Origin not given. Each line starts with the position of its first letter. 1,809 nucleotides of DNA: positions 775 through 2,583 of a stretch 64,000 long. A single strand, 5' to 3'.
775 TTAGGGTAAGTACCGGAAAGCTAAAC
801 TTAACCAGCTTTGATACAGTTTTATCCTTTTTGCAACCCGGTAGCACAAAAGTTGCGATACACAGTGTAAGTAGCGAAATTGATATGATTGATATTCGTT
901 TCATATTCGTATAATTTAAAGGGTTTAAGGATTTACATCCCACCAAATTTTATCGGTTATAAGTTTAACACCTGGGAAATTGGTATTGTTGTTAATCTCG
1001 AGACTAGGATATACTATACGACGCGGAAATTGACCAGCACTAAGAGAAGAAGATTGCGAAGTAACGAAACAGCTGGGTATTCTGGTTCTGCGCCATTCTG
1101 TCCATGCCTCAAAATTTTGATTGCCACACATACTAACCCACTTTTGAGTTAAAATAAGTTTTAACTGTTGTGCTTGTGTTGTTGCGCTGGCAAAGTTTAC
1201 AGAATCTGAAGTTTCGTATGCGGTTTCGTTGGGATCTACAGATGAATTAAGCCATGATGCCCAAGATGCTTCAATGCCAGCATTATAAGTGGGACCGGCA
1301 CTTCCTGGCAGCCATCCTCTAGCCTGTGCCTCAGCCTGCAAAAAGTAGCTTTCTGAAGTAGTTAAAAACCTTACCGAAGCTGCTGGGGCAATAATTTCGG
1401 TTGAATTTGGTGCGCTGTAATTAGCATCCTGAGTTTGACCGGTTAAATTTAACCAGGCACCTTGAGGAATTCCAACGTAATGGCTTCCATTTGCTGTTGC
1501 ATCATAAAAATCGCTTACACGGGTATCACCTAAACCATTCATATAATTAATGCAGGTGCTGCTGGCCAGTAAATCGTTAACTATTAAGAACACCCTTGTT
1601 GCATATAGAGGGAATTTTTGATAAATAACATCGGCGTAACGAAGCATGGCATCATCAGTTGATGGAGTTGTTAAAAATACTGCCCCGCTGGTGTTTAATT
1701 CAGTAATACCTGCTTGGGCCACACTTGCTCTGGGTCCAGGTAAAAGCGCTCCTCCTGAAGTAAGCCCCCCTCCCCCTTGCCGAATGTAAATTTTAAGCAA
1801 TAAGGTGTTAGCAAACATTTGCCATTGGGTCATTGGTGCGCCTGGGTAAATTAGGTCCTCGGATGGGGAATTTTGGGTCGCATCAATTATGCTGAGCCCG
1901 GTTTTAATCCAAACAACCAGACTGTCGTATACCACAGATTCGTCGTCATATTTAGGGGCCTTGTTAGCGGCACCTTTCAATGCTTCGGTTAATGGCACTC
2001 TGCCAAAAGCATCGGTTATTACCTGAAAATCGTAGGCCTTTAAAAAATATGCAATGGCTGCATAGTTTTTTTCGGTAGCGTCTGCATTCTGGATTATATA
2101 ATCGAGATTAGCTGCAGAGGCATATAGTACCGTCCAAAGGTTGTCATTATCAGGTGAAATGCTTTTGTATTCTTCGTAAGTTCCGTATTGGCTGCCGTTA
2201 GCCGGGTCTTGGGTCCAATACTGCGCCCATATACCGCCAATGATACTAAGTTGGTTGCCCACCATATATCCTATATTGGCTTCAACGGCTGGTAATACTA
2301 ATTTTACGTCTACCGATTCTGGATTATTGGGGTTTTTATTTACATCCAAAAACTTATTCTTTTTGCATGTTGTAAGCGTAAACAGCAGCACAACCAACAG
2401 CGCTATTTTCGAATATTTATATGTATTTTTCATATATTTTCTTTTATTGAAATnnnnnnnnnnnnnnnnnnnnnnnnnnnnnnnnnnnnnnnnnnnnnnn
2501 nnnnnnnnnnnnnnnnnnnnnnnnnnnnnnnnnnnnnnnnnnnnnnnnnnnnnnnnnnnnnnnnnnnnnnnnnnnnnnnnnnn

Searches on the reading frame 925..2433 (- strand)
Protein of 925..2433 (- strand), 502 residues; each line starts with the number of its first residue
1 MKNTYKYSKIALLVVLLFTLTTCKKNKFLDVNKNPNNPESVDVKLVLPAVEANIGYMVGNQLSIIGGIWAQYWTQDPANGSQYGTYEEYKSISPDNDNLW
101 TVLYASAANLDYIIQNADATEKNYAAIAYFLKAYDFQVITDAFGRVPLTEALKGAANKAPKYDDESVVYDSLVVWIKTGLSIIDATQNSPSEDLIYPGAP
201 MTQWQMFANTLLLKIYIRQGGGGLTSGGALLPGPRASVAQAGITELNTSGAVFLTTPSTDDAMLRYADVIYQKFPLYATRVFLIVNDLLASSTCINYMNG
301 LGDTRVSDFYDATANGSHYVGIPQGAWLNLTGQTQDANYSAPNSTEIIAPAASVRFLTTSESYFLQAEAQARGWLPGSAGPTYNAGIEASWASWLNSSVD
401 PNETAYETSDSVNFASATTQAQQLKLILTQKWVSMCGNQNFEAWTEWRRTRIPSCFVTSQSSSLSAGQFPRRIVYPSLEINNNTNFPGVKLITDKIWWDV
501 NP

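Call 25: search_protein_families(library=pfam, proteins=[window:928-2433:-])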
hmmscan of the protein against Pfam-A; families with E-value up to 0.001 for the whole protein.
window:928-2433:- (502 aa): 3 families
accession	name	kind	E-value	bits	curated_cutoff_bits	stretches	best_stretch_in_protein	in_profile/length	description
PF12771.13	SusD-like_2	-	3.5e-65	220.9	27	1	36-476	2-415/415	Starch-binding associating with outer membrane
PF12741.13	SusD-like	-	4.1e-40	138.7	27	1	56-485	40-473/495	Susd and RagB outer membrane lipoprotein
PF14322.12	SusD-like_3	-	0.00011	22.9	27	1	27-183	1-165/191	Starch-binding associating with outer membrane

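Call 53: find_encoding_contigs(protein=window:925-2433:-, flank=10000, max_places=3)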
Protein window:925-2433:- (502 aa): 3 contigs read that carry it; 3 places shown.
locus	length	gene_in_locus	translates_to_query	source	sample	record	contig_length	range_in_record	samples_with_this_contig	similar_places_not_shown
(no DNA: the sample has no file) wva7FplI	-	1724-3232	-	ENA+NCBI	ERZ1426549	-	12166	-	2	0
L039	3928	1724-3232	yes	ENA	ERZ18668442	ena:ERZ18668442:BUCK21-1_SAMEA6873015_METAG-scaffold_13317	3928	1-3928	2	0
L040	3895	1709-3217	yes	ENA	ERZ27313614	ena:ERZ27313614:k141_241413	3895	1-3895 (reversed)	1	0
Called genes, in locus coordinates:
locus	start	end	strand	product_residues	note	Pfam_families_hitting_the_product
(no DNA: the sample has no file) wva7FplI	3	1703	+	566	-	?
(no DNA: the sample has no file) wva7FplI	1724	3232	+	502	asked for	PF12741:SusD-like, PF12771:SusD-like_2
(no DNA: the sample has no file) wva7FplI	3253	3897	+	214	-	PF16403:Bact_surface_Ig-like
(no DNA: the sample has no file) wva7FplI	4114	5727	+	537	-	PF01464:SLT, PF01476:LysM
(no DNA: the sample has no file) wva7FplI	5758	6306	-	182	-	PF03190:Thioredox_DsbH, PF00085:Thioredoxin (faint), PF13899:Thioredoxin_7 (weak), PF13098:Thioredoxin_2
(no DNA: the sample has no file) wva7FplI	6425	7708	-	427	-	PF01943:Polysacc_synt, PF13440:Polysacc_synt_3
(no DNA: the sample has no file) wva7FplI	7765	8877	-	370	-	-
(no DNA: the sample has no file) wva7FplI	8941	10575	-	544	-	PF01039:Carboxyl_trans, PF06833:MdcE (faint), PF03255:ACCA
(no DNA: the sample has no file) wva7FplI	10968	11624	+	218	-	PF00923:TAL_FSA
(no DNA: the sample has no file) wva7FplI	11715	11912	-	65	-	-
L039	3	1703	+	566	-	?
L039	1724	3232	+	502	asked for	PF12741:SusD-like, PF12771:SusD-like_2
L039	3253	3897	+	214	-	PF16403:Bact_surface_Ig-like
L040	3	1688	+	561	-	?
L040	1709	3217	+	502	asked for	PF12741:SusD-like, PF12771:SusD-like_2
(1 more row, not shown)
